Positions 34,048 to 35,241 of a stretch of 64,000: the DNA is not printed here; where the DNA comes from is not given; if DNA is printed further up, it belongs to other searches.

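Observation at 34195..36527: Low-GC inserted gene for a secreted Ig-repeat protein with an unrecognised Cys-rich C-terminal domain, inserted between duplicated MaoC paralogs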

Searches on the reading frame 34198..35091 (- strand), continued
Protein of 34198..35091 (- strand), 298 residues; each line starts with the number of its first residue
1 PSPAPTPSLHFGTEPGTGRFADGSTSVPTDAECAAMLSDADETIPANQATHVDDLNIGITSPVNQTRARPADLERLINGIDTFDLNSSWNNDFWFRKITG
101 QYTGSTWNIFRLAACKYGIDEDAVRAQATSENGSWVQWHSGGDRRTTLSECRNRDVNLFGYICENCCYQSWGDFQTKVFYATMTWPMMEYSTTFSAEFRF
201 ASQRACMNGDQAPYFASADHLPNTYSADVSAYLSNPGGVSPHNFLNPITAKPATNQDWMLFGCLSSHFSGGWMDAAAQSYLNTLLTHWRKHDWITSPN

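Call 72: find_related_loci(query=A1, collection=viral_contigs, flank=6000)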
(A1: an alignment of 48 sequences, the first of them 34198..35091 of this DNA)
Query A1 (298 aa) in viral_contigs; peptide patterns used: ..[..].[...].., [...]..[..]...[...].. (x = any residue, [..] = any of these).
30 stretches matched a pattern; 1 encode a relative of the query (tblastn E <= 1e-3); 1 distinct loci.
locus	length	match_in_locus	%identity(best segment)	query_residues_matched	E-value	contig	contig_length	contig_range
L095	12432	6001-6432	26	10-210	1e-9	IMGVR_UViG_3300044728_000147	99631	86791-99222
